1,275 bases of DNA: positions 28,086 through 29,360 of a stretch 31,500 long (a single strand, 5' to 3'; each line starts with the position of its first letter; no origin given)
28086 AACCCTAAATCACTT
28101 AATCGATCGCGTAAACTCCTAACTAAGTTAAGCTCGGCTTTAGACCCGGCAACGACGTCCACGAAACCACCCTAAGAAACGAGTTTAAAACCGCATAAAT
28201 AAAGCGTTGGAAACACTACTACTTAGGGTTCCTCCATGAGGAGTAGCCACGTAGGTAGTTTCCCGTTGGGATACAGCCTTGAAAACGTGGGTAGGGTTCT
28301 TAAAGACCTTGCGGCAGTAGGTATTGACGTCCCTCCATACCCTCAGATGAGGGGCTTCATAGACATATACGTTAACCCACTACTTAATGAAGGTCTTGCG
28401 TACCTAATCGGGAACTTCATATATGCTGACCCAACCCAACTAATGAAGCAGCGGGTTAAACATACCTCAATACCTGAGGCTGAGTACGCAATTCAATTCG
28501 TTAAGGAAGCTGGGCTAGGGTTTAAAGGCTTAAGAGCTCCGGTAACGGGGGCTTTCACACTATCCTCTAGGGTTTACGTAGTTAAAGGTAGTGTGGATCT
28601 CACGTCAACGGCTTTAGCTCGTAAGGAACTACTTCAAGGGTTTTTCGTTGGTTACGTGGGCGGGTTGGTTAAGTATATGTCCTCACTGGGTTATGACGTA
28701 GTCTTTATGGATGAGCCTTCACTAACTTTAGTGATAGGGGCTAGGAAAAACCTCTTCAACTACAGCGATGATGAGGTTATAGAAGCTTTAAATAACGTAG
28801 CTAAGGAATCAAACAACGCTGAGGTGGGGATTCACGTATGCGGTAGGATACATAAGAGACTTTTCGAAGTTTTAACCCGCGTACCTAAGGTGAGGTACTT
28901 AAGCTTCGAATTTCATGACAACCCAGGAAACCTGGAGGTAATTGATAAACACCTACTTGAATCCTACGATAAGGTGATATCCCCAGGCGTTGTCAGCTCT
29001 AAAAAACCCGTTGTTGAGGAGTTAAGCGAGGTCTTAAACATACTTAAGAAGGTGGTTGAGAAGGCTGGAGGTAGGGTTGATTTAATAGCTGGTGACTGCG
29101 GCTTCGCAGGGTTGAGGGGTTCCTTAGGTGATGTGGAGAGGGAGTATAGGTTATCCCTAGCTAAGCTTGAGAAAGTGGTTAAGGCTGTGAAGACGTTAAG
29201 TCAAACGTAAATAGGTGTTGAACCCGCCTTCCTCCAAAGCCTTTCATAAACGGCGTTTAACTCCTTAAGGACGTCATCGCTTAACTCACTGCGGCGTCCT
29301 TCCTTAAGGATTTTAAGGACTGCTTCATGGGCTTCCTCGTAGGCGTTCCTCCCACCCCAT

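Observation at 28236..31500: Corrinoid methyl-transfer cluster pairing a non-Pyl MttB-family enzyme with a core-MetE-like methyltransferase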

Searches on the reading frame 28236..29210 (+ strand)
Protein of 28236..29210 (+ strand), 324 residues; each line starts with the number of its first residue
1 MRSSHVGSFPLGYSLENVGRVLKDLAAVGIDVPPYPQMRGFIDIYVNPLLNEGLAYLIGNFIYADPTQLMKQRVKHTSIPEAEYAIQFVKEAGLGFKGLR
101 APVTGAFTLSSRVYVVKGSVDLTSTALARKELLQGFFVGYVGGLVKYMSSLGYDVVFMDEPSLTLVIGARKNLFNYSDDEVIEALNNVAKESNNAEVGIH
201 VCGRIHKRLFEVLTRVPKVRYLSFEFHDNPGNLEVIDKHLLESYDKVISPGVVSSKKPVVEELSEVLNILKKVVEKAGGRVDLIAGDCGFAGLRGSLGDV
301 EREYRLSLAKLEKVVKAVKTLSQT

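Call 4: search_protein_families(library=pfam, proteins=[window:28236-29210:+], max_evalue=0.01)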
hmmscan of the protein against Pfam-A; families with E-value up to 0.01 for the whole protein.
window:28236-29210:+ (324 aa): 2 families
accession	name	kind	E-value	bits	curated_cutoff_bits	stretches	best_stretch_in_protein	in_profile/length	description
PF01717.24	Meth_synt_2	-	1.2e-07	31.8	21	1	147-292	162-305/324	Cobalamin-independent synthase, Catalytic domain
PF08267.18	Meth_synt_1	-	3.9e-05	23.8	27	1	126-276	170-311/313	Cobalamin-independent synthase, N-terminal domain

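Call 10: find_homologous_proteins(query=window:28236-29210:+, max_evalue=0.001)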
Query window:28236-29210:+ (324 aa): 180 proteins with E <= 0.001 among 4846 candidates; the best 120 are listed.
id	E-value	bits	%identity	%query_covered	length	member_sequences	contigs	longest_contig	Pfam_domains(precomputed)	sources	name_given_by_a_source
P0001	5.6e-208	707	100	100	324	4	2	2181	PF01717.25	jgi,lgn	-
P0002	6.1e-175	599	81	100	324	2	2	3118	PF01717.25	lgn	-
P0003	1.2e-136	473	64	100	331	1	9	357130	PF01717.25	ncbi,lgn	ncbi:MAG: methionine synthase [Zestosphaera sp.]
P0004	4.6e-134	464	65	99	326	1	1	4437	PF01717.25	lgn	-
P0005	9.8e-134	463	63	100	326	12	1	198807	PF01717.25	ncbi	ncbi:MAG: methionine synthase [Zestosphaera sp.]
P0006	1.0e-130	453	64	99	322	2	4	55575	PF01717.25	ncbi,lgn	ncbi:MAG: methionine synthase [Zestosphaera sp.]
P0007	2.0e-130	452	63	100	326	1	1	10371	PF01717.25,PF08267.19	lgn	-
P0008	2.6e-129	449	63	99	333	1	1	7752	PF01717.25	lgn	-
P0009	5.6e-129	448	62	100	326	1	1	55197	PF01717.25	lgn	-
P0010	1.2e-128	446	63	100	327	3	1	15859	PF01717.25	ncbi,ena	-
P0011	3.2e-127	442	61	99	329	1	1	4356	PF01717.25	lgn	-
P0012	1.5e-126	440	61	100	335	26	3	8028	PF01717.25,PF08267.19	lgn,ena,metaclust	metaclust:\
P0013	7.9e-125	434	59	100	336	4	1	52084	PF01717.25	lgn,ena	-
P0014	1.8e-122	426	61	100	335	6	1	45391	PF01717.25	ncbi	-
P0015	6.0e-121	421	59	99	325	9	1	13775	PF01717.25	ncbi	-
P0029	2.6e-109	383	52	99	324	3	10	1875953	PF01717.25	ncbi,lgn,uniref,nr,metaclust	ncbi:Methionine synthase vitamin-B12 independent [Ignisphaera aggregans DSM 17230]|uniref:Methionine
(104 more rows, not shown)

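Call 11: find_encoding_contigs(protein=P0003, flank=10000, max_places=3)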
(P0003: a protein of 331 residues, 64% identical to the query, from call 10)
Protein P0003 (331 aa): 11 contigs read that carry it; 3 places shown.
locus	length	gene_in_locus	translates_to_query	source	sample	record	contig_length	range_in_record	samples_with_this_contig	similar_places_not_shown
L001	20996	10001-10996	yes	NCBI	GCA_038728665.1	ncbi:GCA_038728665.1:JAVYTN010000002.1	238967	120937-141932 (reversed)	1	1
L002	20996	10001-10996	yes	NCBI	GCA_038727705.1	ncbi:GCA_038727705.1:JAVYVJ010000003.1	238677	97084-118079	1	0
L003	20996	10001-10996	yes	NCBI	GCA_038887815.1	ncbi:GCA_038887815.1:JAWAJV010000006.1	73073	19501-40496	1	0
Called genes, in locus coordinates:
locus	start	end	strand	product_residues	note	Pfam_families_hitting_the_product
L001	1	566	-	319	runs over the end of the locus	PF00291:PALP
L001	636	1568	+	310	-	PF00701:DHDPS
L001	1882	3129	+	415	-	PF00149:Metallophos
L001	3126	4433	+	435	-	-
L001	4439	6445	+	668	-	PF01580:FtsK_SpoIIIE (faint), PF01935:DUF87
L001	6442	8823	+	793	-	PF02463:SMC_N (weak), PF13166:AAA_13 (faint), PF13175:AAA_15 (weak), PF13476:AAA_23, PF13555:AAA_29 (weak), PF13304:AAA_21 (faint), PF11932:DUF3450 (faint), PF28019:HmpF (weak), +2 more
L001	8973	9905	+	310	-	-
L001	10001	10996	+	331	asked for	PF01717:Meth_synt_2 (faint)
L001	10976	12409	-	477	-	PF06253:MTTB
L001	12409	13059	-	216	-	PF02607:B12-binding_2, PF02310:B12-binding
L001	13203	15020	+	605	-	PF00111:Fer2, PF17650:RACo_linker, PF17651:Raco_middle, PF14574:RACo_C_ter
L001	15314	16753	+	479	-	PF03796:DnaB_C, PF06745:ATPase, PF13481:AAA_25, PF23442:DUF7125, PF13401:AAA_22 (faint), PF20720:nSTAND3 (weak)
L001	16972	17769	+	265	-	PF01012:ETF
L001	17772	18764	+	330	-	PF01012:ETF, PF00766:ETF_alpha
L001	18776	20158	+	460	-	PF01565:FAD_binding_4, PF02913:FAD-oxidase_C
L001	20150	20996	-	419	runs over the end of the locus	PF00278:Orn_DAP_Arg_deC, PF02784:Orn_Arg_deC_N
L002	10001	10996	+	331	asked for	PF01717:Meth_synt_2 (faint)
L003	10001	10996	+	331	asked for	PF01717:Meth_synt_2 (faint)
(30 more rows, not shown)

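Call 12: find_encoding_contigs(protein=P0029, flank=10000, max_places=2)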
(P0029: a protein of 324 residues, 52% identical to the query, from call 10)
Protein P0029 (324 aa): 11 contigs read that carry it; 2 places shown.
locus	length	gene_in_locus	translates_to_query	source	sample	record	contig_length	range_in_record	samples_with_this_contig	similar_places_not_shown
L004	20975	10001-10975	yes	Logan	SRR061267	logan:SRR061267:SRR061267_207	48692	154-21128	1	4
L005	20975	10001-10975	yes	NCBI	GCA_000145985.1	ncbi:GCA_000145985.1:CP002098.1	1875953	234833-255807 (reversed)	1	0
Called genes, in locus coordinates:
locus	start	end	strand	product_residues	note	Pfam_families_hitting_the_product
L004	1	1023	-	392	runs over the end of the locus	?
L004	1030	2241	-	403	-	PF01458:SUFBD_core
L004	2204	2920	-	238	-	PF00005:ABC_tran, PF13304:AAA_21 (faint)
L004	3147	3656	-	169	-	PF09918:DUF2148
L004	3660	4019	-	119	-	-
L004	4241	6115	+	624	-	PF13597:NRDD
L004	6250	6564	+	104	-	PF21476:PF0610-like_N, PF23470:Zn_ribbon_PF0610, PF21349:RUBY_RBDX (weak)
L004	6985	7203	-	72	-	-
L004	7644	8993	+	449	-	PF01266:DAO (faint), PF03486:HI0933_like (faint), PF07992:Pyr_redox_2, PF12831:FAD_oxidored (faint), PF13450:NAD_binding_8 (faint), PF13738:Pyr_redox_3, PF00070:Pyr_redox, PF02852:Pyr_redox_dim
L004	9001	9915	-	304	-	PF00149:Metallophos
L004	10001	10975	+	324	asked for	PF01717:Meth_synt_2 (weak)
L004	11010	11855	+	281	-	PF02649:GCHY-1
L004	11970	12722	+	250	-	PF01973:MptE-like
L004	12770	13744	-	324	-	PF00288:GHMP_kinases_N (weak), PF08544:GHMP_kinases_C (weak)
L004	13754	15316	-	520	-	PF20123:DUF6513 (weak), PF00809:Pterin_bind, PF14251:PterinBD-DUF4346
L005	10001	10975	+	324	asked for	PF01717:Meth_synt_2 (weak)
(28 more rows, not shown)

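Call 16: search_protein_families(library=ncbifam, proteins=[window:28236-29210:+], max_evalue=0.01)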
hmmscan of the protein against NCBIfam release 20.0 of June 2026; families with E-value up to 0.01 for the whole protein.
window:28236-29210:+ (324 aa): 5 families
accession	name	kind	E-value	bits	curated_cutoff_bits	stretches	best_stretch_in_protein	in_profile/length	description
NF004712.0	PRK06052.1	subfamily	3.9e-16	59.1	387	1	18-255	40-256/344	methionine synthase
NF002119.0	PRK00957.1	equivalog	1.7e-15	57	258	1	145-291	150-283/306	methionine synthase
NF003317.0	PRK04326.1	equivalog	6.9e-09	35.3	406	1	145-321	167-322/340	methionine synthase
NF003556.0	PRK05222.1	equivalog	0.0005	19.1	541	1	117-279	163-306/750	5-methyltetrahydropteroyltriglutamate--homocysteine S-methyltransferase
TIGR01371.1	met_syn_B12ind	equivalog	0.0024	16.9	929.95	1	129-289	173-322/754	5-methyltetrahydropteroyltriglutamate--homocysteine S-methyltransferase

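Call 17: search_solved_structures(query=window:28236-29210:+, max_evalue=1, show_alignments=3)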
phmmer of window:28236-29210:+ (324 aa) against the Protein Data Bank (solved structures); distinct sequences matched with E-value up to 1: 7.
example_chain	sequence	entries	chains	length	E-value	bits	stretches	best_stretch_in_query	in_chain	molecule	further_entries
1xdj_A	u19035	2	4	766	3.7e-05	26.1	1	142-290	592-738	5-methyltetrahydropteroyltriglutamate--homocysteine methyltransferase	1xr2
1xpg_A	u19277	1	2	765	3.7e-05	26.1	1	142-290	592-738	5-methyltetrahydropteroyltriglutamate--homocysteine methyltransferase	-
1t7l_A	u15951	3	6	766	3.7e-05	26.1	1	142-290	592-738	5-methyltetrahydropteroyltriglutamate--homocysteine methyltransferase | 5-methyltetrahydropteroyltriglutamate-homocysteine methyltransferase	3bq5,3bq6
4k82_A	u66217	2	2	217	0.2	13.8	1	259-320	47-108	Lv-ranaspumin (Lv-RSN-1)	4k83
3a06_A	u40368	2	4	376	0.58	12.3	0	201-315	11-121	1-deoxy-D-xylulose 5-phosphate reductoisomerase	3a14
6p90_A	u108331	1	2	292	0.58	12.3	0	234-287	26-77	4-hydroxy-tetrahydrodipicolinate synthase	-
3qze_A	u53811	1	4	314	0.92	11.7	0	234-287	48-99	Dihydrodipicolinate synthase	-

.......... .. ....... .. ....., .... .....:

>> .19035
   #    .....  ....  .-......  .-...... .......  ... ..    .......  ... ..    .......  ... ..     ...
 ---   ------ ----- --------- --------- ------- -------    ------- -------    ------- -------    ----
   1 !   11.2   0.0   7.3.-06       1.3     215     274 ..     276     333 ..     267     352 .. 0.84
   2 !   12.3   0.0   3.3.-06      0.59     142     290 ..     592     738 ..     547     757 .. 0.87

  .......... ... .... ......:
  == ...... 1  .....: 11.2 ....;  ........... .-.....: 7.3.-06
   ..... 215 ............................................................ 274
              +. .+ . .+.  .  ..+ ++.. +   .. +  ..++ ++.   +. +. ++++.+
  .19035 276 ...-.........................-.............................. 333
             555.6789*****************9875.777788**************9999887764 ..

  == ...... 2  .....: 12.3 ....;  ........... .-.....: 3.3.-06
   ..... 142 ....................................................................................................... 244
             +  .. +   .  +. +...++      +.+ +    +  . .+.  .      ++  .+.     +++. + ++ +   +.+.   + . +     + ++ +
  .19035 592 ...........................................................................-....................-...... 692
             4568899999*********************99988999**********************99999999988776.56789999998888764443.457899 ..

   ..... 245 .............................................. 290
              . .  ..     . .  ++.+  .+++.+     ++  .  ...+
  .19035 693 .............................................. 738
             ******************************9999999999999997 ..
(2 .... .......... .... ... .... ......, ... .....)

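Call 20: find_related_loci(query=A1, collection=genome_contigs, flank=10000)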
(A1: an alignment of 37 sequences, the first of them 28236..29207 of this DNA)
Query A1 (324 aa) in genome_contigs; peptide patterns used: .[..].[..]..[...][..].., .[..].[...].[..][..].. (x = any residue, [..] = any of these).
106 stretches matched a pattern; 86 encode a relative of the query (tblastn E <= 1e-3); the best 80 are kept; 80 distinct loci.
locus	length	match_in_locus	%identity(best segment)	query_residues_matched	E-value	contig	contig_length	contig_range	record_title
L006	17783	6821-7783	64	1-321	3e-139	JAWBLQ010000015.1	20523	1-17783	MAG: Zestosphaera sp. isolate GXS_201912_bins_69 GXS_201912_bins_69_scaffold_15, whole genome shotgun sequence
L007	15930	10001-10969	61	1-323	7e-134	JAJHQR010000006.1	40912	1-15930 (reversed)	MAG: Desulfurococcaceae archaeon isolate Bin S26 scaffold_159_c1, whole genome shotgun sequence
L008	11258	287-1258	63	1-324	2e-131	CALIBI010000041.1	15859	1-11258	MAG: uncultured Sulfolobales archaeon isolate S1_Bin_Bin_78_sub genome assembly, contig: c_000000146428, whole genome sh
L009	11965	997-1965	61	1-323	5e-130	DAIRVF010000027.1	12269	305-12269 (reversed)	MAG TPA_asm: Zestosphaera sp. isolate CTOTU25733 NODE_282_length_12269_cov_6.722941, whole genome shotgun sequence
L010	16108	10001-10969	61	1-323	3e-129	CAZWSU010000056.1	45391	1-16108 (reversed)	MAG TPA_asm: uncultured Desulfurococcaceae archaeon isolate binchicken_co25_45 genome assembly, contig: k141_27196, whol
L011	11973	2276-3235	56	1-321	2e-123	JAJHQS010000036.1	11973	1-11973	MAG: Desulfurococcaceae archaeon isolate Bin S21 scaffold_1159_c1, whole genome shotgun sequence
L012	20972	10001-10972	55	1-324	1e-121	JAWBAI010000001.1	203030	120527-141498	MAG: Desulfurococcaceae archaeon isolate ZZQ_201901_bins_23 ZZQ_201901_bins_23_scaffold_1, whole genome shotgun sequence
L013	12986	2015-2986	55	1-324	5e-121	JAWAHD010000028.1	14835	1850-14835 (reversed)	MAG: Desulfurococcaceae archaeon isolate SRBZ-1_201803_bins_26 SRBZ-1_201803_bins_26_scaffold_29, whole genome shotgun s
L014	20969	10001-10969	55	1-323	5e-121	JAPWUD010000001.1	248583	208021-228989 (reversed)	MAG: Desulfurococcaceae archaeon isolate RSNS19 scaffold_1_c1, whole genome shotgun sequence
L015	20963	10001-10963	53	1-322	2e-119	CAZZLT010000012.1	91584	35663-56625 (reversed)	MAG TPA_asm: uncultured Desulfurococcaceae archaeon isolate binchicken_co25_114 genome assembly, contig: k141_135506, wh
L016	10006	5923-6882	55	1-323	8e-118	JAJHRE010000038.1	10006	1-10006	MAG: Desulfurococcaceae archaeon isolate Bin S28 scaffold_1584_c1, whole genome shotgun sequence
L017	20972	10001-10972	52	1-324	2e-114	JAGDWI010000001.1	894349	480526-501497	MAG: Desulfurococcaceae archaeon isolate KUA_Bin13 NODE_2_length_894349_cov_13.504051, whole genome shotgun sequence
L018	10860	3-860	58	38-323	7e-111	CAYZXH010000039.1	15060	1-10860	MAG TPA_asm: uncultured Desulfurococcaceae archaeon isolate SRP104967_co1_17 genome assembly, contig: NODE_1321_length_1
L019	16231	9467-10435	50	1-323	2e-110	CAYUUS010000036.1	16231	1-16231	MAG TPA_asm: uncultured Ignisphaera sp. isolate SRP104967_co1_57 genome assembly, contig: NODE_1198_length_16231_cov_306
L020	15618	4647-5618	50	1-324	3e-109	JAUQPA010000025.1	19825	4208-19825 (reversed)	MAG: Thermoproteota archaeon isolate DRTY-1.bins.32.201901 NODE_1150_length_19825_cov_12.975632, whole genome shotgun se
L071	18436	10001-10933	41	3-315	3e-67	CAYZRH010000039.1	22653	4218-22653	MAG TPA_asm: uncultured Desulfurococcaceae archaeon isolate SRP141559_co1_67 genome assembly, contig: NODE_1027_length_2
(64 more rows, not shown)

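Call 59: predict_structure(alignment_id=A1)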
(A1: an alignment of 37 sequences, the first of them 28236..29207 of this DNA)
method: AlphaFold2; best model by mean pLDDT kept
length: 324 residues; sequences in the alignment: 37
mean_pLDDT: 95.1   pTM: 0.92
mean pLDDT of the five models: 95.1, 95.0, 94.9, 94.7, 94.6
residues with pLDDT >= 90: 292; 70-90: 31; 50-70: 1; < 50: 0
segments of 3 or more residues with pLDDT < 50: none
pLDDT, mean of each block of 10 residues (from residue 1): 92 95 98 93 89 91 94 87 97 97 96 92 95 97 97 97 91 95 98 96 95 98 97 98 98 95 98 98 95 92 97 97 83
secondary structure, 60 per line:
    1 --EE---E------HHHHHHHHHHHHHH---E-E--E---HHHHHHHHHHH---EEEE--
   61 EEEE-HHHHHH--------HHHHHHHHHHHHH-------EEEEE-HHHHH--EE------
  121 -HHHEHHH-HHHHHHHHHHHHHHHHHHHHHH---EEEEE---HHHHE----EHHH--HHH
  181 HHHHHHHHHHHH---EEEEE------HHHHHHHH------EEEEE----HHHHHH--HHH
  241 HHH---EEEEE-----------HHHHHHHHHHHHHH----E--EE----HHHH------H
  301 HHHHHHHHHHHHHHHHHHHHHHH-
elements in order: H15-28 H41-51 E55-58 E61-64 H66-71 H80-92 E100-104 H106-110 H130-151 E155-159 H163-166 H178-192 E196-200 H207-214 E221-225 H230-235 H238-243 E247-251 H263-276 H290-293 H300-323
